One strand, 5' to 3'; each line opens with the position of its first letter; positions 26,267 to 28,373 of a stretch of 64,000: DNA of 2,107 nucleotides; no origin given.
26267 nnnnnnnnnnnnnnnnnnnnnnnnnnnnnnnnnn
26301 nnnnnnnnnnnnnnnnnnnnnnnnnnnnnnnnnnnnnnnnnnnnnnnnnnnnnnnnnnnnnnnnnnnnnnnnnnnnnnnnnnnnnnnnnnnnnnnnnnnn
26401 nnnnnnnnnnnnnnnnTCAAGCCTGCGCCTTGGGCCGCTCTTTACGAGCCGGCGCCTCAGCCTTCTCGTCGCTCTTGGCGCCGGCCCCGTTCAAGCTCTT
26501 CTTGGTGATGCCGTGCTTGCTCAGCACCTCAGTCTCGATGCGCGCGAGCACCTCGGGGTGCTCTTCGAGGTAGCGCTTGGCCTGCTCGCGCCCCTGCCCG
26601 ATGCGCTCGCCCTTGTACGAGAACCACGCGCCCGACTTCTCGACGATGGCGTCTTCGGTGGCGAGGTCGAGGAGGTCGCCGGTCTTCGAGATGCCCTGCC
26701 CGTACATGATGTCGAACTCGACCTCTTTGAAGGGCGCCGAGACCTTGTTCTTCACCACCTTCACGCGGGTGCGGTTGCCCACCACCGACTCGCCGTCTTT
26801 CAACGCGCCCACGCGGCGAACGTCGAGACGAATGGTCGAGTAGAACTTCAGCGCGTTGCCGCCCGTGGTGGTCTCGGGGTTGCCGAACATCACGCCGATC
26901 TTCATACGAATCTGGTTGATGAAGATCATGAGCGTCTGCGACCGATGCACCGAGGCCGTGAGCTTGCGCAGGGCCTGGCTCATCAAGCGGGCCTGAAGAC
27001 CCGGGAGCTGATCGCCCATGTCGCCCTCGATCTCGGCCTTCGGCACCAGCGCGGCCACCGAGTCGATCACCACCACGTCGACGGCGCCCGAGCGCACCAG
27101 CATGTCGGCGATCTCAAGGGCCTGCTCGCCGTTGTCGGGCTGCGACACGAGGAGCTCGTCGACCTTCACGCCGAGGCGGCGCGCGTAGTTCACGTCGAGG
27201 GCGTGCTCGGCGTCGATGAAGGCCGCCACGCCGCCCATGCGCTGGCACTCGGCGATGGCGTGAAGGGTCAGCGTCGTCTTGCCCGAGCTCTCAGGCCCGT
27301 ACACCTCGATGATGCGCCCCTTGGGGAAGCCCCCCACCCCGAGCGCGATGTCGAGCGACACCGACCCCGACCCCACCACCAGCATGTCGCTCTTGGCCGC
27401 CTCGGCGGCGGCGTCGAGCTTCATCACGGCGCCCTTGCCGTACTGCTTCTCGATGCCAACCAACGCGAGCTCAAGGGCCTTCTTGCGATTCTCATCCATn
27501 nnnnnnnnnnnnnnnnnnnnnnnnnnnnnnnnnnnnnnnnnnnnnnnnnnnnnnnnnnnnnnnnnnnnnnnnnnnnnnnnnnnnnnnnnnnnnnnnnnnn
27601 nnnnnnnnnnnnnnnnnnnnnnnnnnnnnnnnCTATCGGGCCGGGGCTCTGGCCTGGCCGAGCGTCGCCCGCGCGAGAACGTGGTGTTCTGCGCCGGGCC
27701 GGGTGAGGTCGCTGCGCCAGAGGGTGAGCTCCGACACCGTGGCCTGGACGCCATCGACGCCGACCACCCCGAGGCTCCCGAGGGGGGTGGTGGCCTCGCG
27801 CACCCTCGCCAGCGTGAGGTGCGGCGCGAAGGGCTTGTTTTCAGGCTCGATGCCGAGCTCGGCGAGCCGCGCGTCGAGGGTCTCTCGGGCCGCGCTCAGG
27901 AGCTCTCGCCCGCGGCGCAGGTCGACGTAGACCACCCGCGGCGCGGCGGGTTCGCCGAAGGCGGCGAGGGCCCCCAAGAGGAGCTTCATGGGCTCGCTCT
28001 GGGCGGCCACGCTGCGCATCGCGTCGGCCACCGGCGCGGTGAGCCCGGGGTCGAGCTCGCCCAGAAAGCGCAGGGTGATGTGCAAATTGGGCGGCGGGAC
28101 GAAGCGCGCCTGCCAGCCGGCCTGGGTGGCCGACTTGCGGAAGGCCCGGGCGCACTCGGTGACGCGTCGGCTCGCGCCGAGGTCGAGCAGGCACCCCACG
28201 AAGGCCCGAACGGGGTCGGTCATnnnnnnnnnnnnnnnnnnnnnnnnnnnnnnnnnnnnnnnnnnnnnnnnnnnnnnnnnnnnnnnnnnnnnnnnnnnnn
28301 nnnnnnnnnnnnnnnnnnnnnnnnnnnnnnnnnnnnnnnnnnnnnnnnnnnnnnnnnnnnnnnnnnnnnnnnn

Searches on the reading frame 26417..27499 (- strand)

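Call 15: search_protein_families(library=pfam, proteins=[window:26417-27499:-])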
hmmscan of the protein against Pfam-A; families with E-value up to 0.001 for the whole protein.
window:26417-27499:- (360 aa): 8 families
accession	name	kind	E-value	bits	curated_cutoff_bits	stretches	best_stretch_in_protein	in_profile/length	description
PF00154.27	RecA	-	1.9e-137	457.3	27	1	7-271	1-262/262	recA bacterial DNA recombination protein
PF21096.2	RecA_C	-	1.7e-24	86.1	27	1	274-329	1-56/57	RecA C-terminal domain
PF08423.17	Rad51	-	2.8e-08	33.8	22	1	36-230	2-212/244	Rad51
PF06745.19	ATPase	-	3.6e-06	27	26.6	1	49-114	8-75/231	KaiC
PF01637.24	ATPase_2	-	6.6e-05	23.3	33.2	1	62-189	21-110/225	ATPase domain predominantly from Archaea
PF13479.12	AAA_24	-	0.00031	21.1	27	1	64-152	5-77/195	AAA domain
PF13481.12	AAA_25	-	0.00041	20.5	27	0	58-152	30-156/195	AAA domain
PF13191.12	AAA_16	-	0.001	20.1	32.6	0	61-196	24-140/167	AAA ATPase domain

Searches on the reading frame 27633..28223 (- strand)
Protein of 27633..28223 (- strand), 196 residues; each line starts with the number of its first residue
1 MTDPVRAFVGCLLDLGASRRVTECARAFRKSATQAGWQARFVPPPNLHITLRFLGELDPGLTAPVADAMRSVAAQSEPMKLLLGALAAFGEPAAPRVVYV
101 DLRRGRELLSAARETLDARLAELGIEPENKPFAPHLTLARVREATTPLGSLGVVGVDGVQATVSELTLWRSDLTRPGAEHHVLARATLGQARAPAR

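Call 46: search_protein_families(library=pfam, proteins=[window:27633-28223:-])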
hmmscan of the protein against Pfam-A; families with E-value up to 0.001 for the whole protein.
window:27633-28223:- (196 aa): 3 families
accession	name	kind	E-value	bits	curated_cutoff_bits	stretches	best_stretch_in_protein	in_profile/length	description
PF02834.22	LigT_PEase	-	5e-22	78.3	23.3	2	21-99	11-87/87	LigT like Phosphoesterase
PF13563.12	2_5_RNA_ligase2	-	2.8e-13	50.6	27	1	45-172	24-149/152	2'-5' RNA ligase superfamily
PF10469.15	AKAP7_NLS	-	1.3e-06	28.8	24.4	1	39-145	35-153/208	AKAP7 2'5' RNA ligase-like domain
